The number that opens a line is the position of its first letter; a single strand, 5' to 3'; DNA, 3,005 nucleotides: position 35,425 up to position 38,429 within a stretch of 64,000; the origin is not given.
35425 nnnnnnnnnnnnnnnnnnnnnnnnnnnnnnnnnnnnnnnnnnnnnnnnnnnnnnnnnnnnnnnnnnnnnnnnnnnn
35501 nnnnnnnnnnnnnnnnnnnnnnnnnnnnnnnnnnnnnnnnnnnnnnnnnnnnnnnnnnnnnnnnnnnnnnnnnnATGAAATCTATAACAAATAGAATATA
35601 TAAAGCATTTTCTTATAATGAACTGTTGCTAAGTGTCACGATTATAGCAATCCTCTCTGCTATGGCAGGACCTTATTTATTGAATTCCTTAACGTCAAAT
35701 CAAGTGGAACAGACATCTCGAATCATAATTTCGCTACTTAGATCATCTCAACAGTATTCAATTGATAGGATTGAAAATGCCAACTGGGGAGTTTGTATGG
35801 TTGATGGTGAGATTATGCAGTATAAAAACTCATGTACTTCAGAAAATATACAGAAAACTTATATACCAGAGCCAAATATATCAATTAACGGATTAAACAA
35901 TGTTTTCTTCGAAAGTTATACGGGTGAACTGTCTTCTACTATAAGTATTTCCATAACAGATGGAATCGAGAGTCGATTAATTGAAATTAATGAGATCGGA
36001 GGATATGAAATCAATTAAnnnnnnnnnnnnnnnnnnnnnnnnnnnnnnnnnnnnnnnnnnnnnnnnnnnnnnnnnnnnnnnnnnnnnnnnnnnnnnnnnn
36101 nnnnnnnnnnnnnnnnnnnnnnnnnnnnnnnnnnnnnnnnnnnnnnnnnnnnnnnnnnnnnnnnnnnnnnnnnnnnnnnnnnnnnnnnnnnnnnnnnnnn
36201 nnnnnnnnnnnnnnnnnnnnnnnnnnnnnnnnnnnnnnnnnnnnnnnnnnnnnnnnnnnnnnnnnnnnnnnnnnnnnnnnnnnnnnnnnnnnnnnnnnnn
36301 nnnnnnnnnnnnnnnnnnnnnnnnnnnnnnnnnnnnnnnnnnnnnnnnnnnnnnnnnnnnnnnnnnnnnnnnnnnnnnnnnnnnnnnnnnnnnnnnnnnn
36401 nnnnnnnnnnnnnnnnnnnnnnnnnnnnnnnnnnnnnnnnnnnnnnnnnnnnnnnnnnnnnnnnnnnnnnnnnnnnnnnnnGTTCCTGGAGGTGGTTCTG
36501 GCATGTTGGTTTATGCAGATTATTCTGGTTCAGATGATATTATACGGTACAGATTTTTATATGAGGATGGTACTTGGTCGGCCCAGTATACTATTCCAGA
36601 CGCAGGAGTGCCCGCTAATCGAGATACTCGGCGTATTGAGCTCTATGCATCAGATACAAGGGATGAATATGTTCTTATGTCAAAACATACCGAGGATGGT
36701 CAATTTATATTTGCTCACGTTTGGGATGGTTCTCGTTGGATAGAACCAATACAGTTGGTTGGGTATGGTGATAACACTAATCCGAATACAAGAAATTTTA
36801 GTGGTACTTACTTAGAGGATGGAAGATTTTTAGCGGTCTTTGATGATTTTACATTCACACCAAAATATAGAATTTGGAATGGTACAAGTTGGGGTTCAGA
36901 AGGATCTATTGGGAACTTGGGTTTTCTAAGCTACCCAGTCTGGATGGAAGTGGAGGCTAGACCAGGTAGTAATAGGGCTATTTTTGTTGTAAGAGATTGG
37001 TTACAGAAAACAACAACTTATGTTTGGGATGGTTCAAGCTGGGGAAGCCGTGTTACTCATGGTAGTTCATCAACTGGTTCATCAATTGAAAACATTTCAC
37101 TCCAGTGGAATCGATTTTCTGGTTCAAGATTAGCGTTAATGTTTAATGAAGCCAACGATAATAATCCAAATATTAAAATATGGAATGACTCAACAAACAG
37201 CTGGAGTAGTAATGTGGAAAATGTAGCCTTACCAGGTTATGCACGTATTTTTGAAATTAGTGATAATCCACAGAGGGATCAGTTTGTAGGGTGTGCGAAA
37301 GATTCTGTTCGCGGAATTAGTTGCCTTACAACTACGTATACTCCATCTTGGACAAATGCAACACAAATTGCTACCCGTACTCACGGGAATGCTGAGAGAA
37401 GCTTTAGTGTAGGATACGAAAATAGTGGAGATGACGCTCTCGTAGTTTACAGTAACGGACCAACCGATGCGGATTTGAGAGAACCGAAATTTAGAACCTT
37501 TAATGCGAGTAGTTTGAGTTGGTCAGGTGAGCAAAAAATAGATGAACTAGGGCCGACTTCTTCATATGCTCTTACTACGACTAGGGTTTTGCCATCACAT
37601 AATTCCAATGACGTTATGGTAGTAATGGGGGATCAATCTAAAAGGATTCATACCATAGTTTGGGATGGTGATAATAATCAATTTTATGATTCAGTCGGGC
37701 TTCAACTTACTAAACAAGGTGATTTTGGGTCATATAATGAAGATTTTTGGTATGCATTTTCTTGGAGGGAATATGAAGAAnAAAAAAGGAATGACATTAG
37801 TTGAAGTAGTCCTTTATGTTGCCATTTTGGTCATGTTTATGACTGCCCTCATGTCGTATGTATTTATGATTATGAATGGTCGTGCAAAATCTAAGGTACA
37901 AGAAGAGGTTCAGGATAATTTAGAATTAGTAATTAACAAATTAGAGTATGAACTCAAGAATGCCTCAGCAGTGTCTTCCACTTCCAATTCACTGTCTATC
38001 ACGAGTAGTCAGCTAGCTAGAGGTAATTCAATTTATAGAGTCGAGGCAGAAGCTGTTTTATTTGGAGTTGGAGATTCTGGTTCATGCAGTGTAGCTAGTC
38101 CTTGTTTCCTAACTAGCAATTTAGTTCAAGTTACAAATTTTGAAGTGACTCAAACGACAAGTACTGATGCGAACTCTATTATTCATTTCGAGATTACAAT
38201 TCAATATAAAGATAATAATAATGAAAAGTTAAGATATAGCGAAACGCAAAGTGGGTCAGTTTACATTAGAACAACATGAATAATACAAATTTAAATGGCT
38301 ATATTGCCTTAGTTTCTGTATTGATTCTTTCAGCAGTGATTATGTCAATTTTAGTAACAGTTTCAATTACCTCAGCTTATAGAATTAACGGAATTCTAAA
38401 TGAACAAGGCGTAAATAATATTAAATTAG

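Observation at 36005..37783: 600-aa pilin-like protein carrying a predicted 7-bladed WDGxxW beta-propeller: candidate type IV pilus tip adhesin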

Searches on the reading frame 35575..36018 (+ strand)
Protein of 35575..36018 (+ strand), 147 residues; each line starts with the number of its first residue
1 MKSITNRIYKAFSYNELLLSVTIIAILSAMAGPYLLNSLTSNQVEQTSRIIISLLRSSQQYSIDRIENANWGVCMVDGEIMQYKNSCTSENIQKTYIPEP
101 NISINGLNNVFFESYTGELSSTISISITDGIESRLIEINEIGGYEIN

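Call 3: search_protein_families(library=pfam, proteins=[window:35575-36018:+], max_evalue=1)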
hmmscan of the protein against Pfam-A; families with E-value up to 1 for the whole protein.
window:35575-36018:+ (147 aa): 0 families

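Call 4: search_protein_families(library=ncbifam, proteins=[window:35575-36018:+], max_evalue=1)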
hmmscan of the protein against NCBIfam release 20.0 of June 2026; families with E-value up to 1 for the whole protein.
window:35575-36018:+ (147 aa): 5 families
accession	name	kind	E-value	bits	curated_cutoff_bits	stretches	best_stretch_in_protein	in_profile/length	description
NF040982.1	ComGD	equivalog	0.00085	19.7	70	1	10-128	2-119/139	competence type IV pilus minor pilin ComGD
TIGR02596.1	TIGR02596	subfamily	0.038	14.1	70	1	15-60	4-49/196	Verru_Chthon cassette protein D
NF007862.0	PRK10574.1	equivalog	0.069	13.3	138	1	10-47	5-42/145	prepilin peptidase-dependent pilin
NF047827.1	T3SSXpsH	equivalog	0.15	11.9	160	1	12-65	3-56/145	type II secretion system protein XpsH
TIGR01710.1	typeII_sec_gspG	equivalog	0.18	11.8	88.85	1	11-66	2-57/134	type II secretion system major pseudopilin GspG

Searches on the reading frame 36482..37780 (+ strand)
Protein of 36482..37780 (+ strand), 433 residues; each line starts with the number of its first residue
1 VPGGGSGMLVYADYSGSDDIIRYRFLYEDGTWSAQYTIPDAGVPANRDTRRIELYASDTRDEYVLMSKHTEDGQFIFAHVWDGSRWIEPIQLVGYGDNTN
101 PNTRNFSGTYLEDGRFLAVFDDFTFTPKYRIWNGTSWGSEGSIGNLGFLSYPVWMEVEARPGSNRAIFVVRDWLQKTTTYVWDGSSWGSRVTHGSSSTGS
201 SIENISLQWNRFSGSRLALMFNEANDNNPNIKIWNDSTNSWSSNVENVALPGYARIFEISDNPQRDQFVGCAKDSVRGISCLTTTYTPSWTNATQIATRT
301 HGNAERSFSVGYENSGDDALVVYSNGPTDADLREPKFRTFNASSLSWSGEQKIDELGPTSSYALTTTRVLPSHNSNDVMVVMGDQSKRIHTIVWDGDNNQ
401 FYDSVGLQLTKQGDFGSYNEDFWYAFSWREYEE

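Call 45: predict_structure(alignment_id=A2)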
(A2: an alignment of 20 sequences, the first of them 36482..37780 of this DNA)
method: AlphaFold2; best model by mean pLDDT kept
length: 433 residues; sequences in the alignment: 20
mean_pLDDT: 91.6   pTM: 0.92
mean pLDDT of the five models: 91.6, 91.7, 91.5, 90.2, 89.9
residues with pLDDT >= 90: 322; 70-90: 100; 50-70: 8; < 50: 3
segments of 3 or more residues with pLDDT < 50: 1-3
pLDDT, mean of each block of 10 residues (from residue 1): 72 85 92 93 87 95 95 92 93 85 91 97 94 96 90 94 96 91 95 78 88 95 90 95 94 93 95 95 94 94 90 92 93 96 94 91 93 93 94 95 92 88 93 66
secondary structure, 60 per line:
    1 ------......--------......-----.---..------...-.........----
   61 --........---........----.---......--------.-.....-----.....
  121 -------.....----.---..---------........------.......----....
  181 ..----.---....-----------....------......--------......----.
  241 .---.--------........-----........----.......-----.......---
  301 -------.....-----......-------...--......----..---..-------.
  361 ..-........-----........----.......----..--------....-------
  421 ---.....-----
elements in order: E7-12 E21-26 E48-56 E63-70 E74-81 E90-95 E106-110 E116-120 E128-132 E152-159 E166-172 E177-182 E191-194 E206-209 E216-221 E230-235 E254-261 E267-274 E279-285 E291-297 E308-312 E318-323 E336-341 E364-371 E377-384 E389-395 E410-413 E424-428

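Call 47: fold_search(model_id=the predicted structure, library=pdb)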
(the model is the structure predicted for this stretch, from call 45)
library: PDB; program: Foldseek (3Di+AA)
matches with E <= 10: 1660; with E <= 0.001: 1139
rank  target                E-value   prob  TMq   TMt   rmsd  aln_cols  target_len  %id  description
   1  6rgr                  1.0e-10  1.00  0.56  0.69   5.5       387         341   12  Photorhabdus asymbiotica lectin PHL in complex with L-rhamnose (released 2020-07-01)
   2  8q81                  1.4e-10  1.00  0.58  0.71   5.0       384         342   13  Photorhabdus laumondii lectin PLL3 in complex with alpha-methyl-fucoside (released 2025-03-05)
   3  9n6v_LQ               1.4e-10  1.00  0.30  0.17  19.9       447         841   10  SSU processome maturation and disassembly, State A (released 2025-11-05)
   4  5mxe                  2.2e-10  1.00  0.56  0.68   5.5       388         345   13  Photorhabdus asymbiotica lectin (PHL) in free form (released 2017-08-09)
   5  9n74_LQ               2.8e-10  1.00  0.30  0.18  19.7       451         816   10  SSU processome maturation and disassembly, State H (released 2025-10-29)
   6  6t96                  3.0e-10  1.00  0.57  0.69   5.2       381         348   13  Photorhabdus laumondii subsp. laumondii lectin PLL3 (released 2019-12-25)
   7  6fhx_A                3.2e-10  1.00  0.53  0.64   6.3       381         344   13  Photorhabdus asymbiotica lectin (PHL) in complex with synthetic C-fucoside (released 2019-01-30)
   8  9n6z_LQ               3.4e-10  1.00  0.32  0.19  20.4       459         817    9  SSU processome maturation and disassembly, State D (released 2025-11-05)
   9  5mxf                  3.9e-10  1.00  0.56  0.68   5.5       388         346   13  Photorhabdus asymbiotica lectin (PHL) in complex with alpha-methyl fucoside (released 2017-08-09)
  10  6rg2_B                5.2e-10  1.00  0.56  0.68   5.6       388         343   13  Photorhabdus laumondii lectin PLL2 in complex with 3-O-methyl-D-glucose (released 2020-07-01)
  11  8gn6_C                5.5e-10  1.00  0.46  0.41   9.7       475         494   10  Crystallization of Sialidase from Porphyromonas gingivalis (released 2023-04-19)
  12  5mxg_A                5.8e-10  1.00  0.56  0.69   5.5       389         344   12  Photorhabdus asymbiotica lectin (PHL) in complex with blood group H trisaccharide (released 2017-08-09)
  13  9g33_UL               5.8e-10  1.00  0.29  0.17  20.3       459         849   10  Stalled 90S - Utp23-Krr1-deltaC3 (released 2025-06-18)
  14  6rfz                  6.4e-10  1.00  0.55  0.68   5.6       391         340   13  Photorhabdus laumondii lectin PLL2 in complex with D-glucose (released 2020-07-01)
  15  6rg2_A                9.0e-10  1.00  0.55  0.67   5.6       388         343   13  Photorhabdus laumondii lectin PLL2 in complex with 3-O-methyl-D-glucose (released 2020-07-01)
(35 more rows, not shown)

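Call 61: search_solved_structures(query=A2, max_evalue=10)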
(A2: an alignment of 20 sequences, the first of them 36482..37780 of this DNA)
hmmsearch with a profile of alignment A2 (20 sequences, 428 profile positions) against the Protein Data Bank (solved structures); distinct sequences matched with E-value up to 10: 3.
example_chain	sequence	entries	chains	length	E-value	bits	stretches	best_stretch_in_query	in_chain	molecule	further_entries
3psp_A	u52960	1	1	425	0.42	12.7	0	145-209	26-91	Protein DOA1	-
3pst_A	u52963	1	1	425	0.43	12.7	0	145-209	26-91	Protein DOA1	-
3k4x_A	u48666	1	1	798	0.67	12.1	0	348-385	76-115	Proliferating cell nuclear antigen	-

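Call 62: search_protein_families(library=ncbifam, alignment_id=A2, max_evalue=0.1)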
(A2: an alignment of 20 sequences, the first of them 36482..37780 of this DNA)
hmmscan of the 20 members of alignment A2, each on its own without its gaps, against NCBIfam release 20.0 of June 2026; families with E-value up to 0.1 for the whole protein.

A. member 1, window:36482-37780:+ (433 aa): 1 family
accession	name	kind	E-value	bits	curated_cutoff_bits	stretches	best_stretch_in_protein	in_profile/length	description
NF006907.0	PRK09400.1-2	equivalog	0.097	12.7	99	0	252-282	28-58/78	preprotein translocase subunit SecE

B. families by the number of members that match (of 20 scanned): 3 families
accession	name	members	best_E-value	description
NF008200.0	PRK10957.1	1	0.021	Fe2+-enterobactin ABC transporter substrate-binding protein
NF004673.0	PRK06015.1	1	0.087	2-dehydro-3-deoxy-phosphogluconate aldolase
NF006907.0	PRK09400.1-2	1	0.097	preprotein translocase subunit SecE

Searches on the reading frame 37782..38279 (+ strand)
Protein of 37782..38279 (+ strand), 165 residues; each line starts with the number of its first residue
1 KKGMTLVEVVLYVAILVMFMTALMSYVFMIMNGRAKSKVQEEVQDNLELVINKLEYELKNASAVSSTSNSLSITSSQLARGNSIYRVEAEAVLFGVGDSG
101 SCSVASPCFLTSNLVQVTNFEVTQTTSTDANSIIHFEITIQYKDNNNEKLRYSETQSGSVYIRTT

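Call 3: search_protein_families(library=pfam, proteins=[window:37782-38279:+], max_evalue=1)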
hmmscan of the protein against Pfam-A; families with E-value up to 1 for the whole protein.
window:37782-38279:+ (165 aa): 7 families
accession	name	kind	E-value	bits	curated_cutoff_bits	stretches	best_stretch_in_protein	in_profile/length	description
PF20456.3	DUF6709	-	0.00024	20.6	27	1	4-66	183-245/339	Family of unknown function (DUF6709)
PF07963.17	N_methyl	-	0.0014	18.5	21.2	1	1-24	4-27/27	Prokaryotic N-terminal methylation motif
PF24696.1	UGSC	-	0.0068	17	25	1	46-105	38-99/172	UGSC family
PF02699.20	YajC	-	0.11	12.9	28.2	1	15-48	3-36/78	Preprotein translocase subunit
PF15980.10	ComGF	-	0.12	13.1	27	1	37-74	7-42/100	Putative Competence protein ComGF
PF05434.16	Tmemb_9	-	0.15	12.4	28.6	1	6-88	54-121/145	TMEM9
PF23960.2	DUF7289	-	0.29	11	27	1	7-89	7-87/238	Family of unknown function (DUF7289)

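Call 4: search_protein_families(library=ncbifam, proteins=[window:37782-38279:+], max_evalue=1)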
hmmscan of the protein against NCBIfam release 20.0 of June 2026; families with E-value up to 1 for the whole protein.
window:37782-38279:+ (165 aa): 8 families
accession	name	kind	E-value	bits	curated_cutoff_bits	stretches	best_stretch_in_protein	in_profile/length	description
NF041002.1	pilin_ComGF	equivalog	1.6e-05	25.1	80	1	2-80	2-77/139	competence type IV pilus minor pilin ComGF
NF041013.1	T4P_ComGE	equivalog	5.3e-05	23.2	49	1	2-73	4-76/83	competence type IV pilus minor pilin ComGE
NF038304.1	EPS_HpsC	equivalog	0.0023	17.6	200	1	2-52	21-71/318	hormogonium polysaccharide secretion pseudopilin HpsC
NF041046.1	UGSC_fam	equivalog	0.02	14.9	125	1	46-104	14-74/147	UGSC family (seleno)protein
TIGR01707.1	gspI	equivalog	0.025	15.1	44.35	1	3-42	1-38/101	type II secretion system minor pseudopilin GspI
NF047828.1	T3SSXpsI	equivalog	0.025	14.6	150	0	2-25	2-25/132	type II secretion system protein XpsI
NF007848.0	PRK10557.1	equivalog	0.028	13.7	120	1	1-62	10-71/192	prepilin peptidase-dependent protein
NF007660.0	PRK10332.1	equivalog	0.035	14.6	86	1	2-37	9-44/107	prepilin-type N-terminal cleavage/methylation domain-containing protein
